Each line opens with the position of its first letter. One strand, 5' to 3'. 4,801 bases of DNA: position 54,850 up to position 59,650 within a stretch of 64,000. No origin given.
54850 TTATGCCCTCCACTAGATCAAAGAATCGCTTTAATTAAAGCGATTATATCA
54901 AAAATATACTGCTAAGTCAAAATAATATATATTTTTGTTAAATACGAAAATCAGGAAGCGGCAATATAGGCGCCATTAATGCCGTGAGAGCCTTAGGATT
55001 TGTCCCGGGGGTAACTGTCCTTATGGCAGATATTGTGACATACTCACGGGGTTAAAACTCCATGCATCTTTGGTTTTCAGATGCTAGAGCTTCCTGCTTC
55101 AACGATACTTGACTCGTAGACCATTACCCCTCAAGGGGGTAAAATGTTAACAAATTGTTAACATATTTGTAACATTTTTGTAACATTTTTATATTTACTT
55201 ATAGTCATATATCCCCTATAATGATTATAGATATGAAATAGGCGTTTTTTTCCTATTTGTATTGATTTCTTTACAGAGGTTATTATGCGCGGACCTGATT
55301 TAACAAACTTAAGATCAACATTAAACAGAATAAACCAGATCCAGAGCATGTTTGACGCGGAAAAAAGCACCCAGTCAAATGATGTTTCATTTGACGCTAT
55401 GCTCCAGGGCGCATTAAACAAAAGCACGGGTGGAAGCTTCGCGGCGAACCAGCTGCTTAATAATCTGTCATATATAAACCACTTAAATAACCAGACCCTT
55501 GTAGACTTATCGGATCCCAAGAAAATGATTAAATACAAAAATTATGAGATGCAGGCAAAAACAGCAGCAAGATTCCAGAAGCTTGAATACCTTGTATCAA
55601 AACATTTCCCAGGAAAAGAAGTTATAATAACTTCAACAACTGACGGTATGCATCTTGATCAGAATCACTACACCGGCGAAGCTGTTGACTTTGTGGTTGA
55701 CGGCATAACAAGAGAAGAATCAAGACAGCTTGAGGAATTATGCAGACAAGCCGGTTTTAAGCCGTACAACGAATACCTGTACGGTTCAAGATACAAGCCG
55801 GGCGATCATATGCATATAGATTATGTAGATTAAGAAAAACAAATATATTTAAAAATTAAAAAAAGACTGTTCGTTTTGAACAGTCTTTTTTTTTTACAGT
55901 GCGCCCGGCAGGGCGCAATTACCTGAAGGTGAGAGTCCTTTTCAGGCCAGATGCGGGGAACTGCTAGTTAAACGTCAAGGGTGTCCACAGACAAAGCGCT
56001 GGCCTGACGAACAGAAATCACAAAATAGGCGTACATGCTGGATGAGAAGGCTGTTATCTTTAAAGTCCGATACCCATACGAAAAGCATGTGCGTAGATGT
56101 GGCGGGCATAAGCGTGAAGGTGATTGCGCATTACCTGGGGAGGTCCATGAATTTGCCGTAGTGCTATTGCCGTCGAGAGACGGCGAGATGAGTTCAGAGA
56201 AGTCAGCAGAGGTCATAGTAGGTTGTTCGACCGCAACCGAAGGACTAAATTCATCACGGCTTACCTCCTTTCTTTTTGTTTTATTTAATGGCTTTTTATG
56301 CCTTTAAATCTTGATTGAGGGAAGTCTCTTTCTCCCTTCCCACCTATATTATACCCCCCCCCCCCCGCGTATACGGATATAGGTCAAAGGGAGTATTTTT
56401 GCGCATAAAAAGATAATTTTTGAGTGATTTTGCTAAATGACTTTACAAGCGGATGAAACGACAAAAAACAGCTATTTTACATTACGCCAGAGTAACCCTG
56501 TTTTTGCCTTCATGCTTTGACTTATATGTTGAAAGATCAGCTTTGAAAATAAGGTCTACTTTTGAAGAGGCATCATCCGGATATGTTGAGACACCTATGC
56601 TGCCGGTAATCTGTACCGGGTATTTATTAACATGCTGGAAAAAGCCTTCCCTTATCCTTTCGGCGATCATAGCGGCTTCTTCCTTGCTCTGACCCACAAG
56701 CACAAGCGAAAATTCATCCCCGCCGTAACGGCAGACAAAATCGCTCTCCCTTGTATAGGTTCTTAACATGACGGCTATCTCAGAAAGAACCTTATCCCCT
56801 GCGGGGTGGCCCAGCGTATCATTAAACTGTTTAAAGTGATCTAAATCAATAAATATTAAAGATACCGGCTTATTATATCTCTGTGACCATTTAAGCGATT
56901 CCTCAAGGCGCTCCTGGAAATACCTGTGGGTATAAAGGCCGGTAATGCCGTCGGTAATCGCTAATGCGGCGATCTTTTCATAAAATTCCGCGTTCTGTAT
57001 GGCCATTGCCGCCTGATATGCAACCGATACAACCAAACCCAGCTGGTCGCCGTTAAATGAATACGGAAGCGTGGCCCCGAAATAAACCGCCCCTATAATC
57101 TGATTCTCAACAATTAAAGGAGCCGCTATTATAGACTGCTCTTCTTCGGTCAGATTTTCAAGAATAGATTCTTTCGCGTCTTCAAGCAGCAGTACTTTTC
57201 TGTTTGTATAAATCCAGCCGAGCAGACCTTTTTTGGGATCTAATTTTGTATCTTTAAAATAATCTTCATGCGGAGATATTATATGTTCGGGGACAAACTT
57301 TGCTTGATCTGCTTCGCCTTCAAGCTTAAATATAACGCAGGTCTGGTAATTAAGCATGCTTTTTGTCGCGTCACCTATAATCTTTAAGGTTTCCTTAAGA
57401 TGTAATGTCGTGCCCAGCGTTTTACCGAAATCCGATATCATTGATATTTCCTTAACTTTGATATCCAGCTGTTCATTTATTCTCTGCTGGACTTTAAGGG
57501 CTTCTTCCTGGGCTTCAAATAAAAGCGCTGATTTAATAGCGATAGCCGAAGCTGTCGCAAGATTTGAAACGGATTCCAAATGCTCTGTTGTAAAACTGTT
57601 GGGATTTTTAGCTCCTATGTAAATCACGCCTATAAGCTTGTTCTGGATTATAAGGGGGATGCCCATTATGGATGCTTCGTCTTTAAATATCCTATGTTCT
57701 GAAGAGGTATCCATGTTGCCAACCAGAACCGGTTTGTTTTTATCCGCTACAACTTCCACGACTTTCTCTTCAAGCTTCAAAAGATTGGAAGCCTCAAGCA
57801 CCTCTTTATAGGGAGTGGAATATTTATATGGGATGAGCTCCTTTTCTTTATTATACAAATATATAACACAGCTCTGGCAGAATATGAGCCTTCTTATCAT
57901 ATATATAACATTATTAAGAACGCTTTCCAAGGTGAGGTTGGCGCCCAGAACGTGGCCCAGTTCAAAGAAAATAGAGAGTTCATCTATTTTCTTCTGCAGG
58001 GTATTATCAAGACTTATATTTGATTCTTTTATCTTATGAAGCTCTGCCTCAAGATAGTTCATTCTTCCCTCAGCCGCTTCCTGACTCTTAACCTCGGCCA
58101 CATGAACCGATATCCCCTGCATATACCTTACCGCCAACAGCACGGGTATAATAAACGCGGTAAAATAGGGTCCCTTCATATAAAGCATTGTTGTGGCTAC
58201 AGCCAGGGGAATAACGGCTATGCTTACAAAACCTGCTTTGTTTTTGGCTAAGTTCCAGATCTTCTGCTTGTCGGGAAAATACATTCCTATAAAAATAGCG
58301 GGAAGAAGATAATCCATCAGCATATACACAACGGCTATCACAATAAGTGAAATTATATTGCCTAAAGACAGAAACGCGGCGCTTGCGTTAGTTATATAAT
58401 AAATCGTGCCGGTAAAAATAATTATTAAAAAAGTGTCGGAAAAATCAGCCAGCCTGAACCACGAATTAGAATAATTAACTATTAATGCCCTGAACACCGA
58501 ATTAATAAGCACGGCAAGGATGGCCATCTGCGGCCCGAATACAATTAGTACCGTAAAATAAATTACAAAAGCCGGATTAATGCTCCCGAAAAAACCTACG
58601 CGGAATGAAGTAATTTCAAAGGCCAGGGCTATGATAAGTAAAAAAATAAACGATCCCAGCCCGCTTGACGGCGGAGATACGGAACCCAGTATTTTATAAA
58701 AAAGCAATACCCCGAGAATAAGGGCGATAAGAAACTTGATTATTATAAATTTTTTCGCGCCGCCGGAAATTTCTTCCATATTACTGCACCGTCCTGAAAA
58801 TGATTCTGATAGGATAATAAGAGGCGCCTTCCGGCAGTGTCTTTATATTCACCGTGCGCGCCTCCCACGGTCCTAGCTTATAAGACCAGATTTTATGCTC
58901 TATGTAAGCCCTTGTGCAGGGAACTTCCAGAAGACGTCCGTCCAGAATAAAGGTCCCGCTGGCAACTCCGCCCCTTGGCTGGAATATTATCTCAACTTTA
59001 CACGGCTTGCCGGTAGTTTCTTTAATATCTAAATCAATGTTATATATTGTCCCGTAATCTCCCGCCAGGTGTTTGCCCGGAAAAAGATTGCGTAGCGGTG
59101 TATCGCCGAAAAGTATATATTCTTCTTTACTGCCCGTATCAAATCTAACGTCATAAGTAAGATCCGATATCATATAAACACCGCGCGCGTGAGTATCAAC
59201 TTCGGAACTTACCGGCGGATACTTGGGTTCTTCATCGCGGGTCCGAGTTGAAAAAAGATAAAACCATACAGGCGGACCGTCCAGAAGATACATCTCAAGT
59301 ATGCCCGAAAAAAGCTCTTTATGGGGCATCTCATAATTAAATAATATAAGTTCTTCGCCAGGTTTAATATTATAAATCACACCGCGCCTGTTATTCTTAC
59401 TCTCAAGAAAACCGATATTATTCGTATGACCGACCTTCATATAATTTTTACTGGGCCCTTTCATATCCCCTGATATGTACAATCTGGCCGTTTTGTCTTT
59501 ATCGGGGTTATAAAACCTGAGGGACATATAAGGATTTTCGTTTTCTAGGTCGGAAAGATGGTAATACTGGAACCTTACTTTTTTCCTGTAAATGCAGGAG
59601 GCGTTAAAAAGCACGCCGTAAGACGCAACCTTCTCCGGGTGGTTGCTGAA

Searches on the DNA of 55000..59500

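Call 5: search_rna_families(source=window, start=55000, end=59500, threshold=evalue, max_evalue=10, show_alignments=6)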
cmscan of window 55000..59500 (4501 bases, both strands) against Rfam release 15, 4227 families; matches with E-value up to 10: 11.
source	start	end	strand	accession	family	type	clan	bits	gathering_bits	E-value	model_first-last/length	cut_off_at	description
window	55957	56129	+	RF02001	group-II-D1D4-3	Intron;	CL00102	92.1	32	2e-18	1-170/170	no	Group II catalytic intron D1-D4-3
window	56164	56245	+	RF01998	group-II-D1D4-1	Intron;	CL00102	70.6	35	8.4e-12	1-84/84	no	Group II catalytic intron D1-D4-1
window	55856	55973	-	RF00506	Thr_leader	Cis-reg; leader;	-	25.8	55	0.094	1-118/118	no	Threonine operon leader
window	55843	55894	+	RF00506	Thr_leader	Cis-reg; leader;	-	25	55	0.14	1-118/118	no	Threonine operon leader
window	55778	55892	+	RF04184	BTnc060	Gene; sRNA;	-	25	228.9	0.74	1-213/213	no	Bacteroides sRNA BTnc060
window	55840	55891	+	RF02607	AbsR25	Gene; sRNA;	-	23.8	47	0.59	1-164/164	no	Acinetobacter sRNA 25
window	55789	55898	+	RF00558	L20_leader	Cis-reg; leader;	-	20.3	58.7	1.4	1-127/127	no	Ribosomal protein L20 leader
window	55858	55952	-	RF02617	SSRC10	Gene; sRNA;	-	19.6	56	2.3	1-113/113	no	Streptococcus sRNA 10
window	56501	56576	+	RF00344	snoZ267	Gene; snRNA; snoRNA; CD-box;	-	18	43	9.7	1-73/73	no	Small nucleolar RNA Z267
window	58516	58622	+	RF01964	RMST_3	Gene; lncRNA;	-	17.2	55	9.8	1-109/109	no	Rhabdomyosarcoma 2 associated transcript conserved region 3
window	57125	57181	-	RF01121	sR38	Gene; snRNA; snoRNA; CD-box;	-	13.6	50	9.2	1-59/59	no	Small nucleolar RNA sR38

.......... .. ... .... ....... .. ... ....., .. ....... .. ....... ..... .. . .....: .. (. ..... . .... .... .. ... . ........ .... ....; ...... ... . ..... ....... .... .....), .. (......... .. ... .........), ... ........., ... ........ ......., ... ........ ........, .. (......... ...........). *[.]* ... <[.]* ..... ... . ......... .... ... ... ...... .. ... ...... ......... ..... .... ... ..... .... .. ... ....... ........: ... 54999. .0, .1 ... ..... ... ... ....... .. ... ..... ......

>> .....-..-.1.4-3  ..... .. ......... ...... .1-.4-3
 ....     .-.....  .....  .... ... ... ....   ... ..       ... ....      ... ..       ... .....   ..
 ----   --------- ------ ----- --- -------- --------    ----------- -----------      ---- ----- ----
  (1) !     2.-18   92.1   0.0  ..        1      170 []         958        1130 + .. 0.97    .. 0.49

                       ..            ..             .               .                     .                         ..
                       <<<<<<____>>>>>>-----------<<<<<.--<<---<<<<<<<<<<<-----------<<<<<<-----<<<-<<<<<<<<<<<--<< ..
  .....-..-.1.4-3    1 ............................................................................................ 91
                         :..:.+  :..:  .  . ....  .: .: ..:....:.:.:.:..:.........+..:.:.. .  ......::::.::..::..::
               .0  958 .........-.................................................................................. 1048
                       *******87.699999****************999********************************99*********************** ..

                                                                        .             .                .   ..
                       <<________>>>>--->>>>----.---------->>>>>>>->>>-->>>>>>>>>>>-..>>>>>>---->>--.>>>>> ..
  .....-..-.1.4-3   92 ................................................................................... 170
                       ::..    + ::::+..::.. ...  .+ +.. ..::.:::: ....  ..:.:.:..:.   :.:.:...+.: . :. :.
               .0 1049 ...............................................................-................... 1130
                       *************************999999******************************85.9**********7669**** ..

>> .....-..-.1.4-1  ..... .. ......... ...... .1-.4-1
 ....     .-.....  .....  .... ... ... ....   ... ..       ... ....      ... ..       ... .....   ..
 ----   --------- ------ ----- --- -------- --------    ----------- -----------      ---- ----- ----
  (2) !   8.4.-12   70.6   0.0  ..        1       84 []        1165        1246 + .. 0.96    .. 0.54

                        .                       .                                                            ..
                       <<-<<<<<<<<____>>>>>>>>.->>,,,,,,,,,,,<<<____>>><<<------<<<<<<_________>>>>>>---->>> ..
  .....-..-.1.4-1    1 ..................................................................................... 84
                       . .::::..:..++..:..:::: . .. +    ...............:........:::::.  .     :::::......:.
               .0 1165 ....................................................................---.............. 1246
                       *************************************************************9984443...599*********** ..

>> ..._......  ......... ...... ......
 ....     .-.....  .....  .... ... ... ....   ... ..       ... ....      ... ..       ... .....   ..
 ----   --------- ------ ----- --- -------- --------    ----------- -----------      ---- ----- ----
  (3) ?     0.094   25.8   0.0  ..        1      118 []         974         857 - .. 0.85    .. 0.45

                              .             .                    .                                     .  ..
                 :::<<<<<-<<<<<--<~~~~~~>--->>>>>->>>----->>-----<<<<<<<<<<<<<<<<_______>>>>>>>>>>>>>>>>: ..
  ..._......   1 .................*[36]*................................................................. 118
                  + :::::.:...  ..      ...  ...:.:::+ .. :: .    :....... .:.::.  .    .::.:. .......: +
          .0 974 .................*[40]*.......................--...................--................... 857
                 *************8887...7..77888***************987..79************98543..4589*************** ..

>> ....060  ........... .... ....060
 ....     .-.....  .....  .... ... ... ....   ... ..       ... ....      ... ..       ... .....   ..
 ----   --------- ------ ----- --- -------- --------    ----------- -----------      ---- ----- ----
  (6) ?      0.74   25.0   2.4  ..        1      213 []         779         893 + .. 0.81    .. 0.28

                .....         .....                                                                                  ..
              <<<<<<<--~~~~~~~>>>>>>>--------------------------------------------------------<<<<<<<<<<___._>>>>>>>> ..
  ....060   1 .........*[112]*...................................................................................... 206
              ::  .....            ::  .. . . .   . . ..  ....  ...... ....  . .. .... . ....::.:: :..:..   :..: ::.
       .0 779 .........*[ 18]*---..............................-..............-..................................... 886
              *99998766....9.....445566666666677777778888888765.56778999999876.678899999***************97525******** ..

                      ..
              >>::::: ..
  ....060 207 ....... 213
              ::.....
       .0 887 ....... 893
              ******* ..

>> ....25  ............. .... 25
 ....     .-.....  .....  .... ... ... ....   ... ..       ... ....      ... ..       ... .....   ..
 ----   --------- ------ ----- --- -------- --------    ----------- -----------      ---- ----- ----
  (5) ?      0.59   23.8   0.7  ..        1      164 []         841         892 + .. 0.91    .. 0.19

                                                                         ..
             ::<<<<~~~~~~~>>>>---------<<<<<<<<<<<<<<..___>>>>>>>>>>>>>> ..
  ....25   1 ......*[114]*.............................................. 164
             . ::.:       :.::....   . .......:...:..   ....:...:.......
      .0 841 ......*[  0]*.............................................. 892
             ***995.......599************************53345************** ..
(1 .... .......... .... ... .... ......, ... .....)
